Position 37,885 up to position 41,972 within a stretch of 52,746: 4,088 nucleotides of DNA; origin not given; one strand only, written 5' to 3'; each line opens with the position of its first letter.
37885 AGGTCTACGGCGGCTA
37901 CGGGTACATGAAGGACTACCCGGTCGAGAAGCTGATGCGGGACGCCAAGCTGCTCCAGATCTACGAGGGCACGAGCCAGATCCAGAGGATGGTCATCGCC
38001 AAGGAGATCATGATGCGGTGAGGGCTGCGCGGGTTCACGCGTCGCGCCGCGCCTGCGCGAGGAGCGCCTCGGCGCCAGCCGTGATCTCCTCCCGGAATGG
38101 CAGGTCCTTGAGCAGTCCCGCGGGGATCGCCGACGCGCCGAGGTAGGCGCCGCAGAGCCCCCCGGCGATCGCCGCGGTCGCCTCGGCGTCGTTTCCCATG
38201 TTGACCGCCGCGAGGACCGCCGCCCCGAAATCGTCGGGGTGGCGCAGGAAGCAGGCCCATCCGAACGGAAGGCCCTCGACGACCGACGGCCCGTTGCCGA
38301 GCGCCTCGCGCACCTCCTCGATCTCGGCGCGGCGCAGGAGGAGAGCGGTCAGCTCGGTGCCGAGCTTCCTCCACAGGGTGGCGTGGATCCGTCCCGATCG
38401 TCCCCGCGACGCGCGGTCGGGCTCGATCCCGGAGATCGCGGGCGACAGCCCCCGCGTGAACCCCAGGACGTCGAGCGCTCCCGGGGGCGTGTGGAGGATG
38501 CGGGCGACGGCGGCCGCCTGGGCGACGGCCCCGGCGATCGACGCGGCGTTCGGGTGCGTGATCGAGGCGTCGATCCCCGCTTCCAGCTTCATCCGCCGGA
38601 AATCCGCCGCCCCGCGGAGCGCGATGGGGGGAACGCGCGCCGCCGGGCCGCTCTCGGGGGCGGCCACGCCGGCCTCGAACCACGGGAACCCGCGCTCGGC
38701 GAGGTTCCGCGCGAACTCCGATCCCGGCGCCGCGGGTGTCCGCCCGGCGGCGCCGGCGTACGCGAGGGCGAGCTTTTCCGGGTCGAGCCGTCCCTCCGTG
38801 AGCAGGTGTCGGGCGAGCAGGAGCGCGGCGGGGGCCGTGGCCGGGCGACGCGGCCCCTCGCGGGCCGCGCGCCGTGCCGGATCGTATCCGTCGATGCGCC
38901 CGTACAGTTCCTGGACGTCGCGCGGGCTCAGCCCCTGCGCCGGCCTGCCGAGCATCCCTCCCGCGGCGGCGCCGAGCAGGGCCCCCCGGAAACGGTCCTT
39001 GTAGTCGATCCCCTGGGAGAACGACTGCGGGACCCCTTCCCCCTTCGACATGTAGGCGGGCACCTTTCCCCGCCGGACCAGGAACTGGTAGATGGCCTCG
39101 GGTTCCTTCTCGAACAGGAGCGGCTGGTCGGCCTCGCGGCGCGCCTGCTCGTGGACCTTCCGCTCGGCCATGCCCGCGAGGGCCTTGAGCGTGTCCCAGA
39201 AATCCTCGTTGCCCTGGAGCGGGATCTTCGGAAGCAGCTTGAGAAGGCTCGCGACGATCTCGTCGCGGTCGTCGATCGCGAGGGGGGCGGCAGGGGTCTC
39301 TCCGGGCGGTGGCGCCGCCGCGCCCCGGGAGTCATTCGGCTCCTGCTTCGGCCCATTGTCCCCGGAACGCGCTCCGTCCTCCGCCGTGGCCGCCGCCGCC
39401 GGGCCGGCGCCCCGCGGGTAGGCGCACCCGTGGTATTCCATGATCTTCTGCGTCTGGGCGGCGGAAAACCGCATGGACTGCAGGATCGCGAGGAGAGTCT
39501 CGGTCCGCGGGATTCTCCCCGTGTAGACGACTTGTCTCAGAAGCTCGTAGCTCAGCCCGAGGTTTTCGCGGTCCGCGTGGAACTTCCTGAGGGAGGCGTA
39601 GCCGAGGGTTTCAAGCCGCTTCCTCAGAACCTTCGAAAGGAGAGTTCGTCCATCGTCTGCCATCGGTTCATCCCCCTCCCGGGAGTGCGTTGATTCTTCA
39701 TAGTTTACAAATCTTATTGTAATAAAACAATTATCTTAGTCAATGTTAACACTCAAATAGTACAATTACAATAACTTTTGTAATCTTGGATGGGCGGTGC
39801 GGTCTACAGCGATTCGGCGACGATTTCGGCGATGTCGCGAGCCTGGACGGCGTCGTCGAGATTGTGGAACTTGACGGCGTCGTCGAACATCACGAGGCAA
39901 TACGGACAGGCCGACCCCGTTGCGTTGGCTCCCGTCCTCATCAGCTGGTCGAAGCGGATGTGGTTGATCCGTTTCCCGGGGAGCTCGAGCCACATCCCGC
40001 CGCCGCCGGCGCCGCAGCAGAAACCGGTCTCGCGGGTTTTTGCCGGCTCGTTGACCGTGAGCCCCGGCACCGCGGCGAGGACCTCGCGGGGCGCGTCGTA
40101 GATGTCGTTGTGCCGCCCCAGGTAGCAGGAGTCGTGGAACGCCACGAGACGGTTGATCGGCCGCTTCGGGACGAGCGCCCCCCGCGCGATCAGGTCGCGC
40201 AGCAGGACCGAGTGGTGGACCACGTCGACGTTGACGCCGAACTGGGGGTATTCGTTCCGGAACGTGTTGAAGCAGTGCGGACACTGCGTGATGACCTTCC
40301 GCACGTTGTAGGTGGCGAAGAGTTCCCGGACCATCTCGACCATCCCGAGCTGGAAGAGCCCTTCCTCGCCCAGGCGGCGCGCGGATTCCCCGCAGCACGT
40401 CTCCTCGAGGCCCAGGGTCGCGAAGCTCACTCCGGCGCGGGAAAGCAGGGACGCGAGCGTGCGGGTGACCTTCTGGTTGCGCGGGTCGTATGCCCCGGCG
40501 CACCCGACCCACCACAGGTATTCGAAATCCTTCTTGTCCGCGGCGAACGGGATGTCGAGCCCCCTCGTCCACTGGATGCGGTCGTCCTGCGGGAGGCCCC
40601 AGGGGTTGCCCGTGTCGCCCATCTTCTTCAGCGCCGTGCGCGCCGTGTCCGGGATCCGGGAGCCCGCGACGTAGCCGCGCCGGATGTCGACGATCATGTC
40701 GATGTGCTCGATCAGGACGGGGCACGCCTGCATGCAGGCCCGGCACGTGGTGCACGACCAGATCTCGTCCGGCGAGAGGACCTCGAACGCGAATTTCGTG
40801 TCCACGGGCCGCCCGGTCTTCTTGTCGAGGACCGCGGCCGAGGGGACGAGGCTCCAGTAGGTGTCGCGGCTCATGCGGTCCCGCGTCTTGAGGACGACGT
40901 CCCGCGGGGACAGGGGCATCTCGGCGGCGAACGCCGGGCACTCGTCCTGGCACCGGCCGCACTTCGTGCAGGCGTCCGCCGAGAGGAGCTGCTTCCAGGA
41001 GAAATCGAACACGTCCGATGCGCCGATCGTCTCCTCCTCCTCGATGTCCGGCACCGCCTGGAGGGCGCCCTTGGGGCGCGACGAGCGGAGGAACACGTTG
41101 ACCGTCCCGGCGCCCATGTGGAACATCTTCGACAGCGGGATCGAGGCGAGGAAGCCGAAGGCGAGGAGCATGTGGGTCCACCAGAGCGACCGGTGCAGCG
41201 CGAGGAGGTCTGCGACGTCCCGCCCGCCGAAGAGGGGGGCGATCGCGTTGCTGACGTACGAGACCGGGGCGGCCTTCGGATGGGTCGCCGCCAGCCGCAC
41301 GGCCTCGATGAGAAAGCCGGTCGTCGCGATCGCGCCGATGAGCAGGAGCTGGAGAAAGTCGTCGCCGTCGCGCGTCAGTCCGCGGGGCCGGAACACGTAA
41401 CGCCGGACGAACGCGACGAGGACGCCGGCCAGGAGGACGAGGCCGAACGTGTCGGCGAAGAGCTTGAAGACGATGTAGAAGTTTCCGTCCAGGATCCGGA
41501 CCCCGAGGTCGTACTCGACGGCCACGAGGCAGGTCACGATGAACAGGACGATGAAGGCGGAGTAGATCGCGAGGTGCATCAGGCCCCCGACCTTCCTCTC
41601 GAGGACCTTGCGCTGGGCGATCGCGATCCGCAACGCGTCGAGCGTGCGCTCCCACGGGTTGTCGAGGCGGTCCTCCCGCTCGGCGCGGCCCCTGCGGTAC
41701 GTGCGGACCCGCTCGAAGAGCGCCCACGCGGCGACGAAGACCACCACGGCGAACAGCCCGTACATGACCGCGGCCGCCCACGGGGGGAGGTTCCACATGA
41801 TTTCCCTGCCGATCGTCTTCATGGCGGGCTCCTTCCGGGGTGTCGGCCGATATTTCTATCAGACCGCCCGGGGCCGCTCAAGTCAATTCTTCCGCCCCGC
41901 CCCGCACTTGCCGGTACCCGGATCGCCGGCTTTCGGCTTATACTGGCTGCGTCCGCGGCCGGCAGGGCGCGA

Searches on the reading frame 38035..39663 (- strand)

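Call 62: search_protein_families(library=pfam, proteins=[window:38035-39663:-], max_evalue=0.0001)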
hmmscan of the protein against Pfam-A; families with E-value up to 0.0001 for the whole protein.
window:38035-39663:- (542 aa): 1 family
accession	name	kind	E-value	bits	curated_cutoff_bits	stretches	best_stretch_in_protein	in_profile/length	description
PF03747.19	ADP_ribosyl_GH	-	7e-40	137.9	26.2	1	227-515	1-286/287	ADP-ribosylglycohydrolase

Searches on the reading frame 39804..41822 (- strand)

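Call 62: search_protein_families(library=pfam, proteins=[window:39804-41822:-], max_evalue=0.0001)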
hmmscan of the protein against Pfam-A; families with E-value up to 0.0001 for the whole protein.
window:39804-41822:- (672 aa): 8 families
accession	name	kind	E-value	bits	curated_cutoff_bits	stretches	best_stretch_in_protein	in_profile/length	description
PF02754.22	CCG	-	1.3e-29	102.6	20.6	2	560-647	1-85/85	Cysteine-rich domain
PF13183.11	Fer4_8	-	1.1e-10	42.4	27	1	282-369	2-66/68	4Fe-4S dicluster domain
PF13187.11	Fer4_9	-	1.3e-09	38.4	27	1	284-369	1-49/52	4Fe-4S dicluster domain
PF13484.11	Fer4_16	-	1.8e-07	32.2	30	0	285-303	2-20/66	4Fe-4S double cluster binding domain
PF12797.12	Fer4_2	-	4.1e-06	26.8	24.5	0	276-297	1-22/22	4Fe-4S binding domain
PF13237.11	Fer4_10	-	8.3e-06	26.1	25.5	1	281-368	5-53/53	4Fe-4S dicluster domain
PF00037.32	Fer4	-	1.1e-05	25.4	21.1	0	282-298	5-21/24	4Fe-4S binding domain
PF14697.11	Fer4_21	-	9.8e-05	22.9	35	0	356-376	40-59/59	4Fe-4S dicluster domain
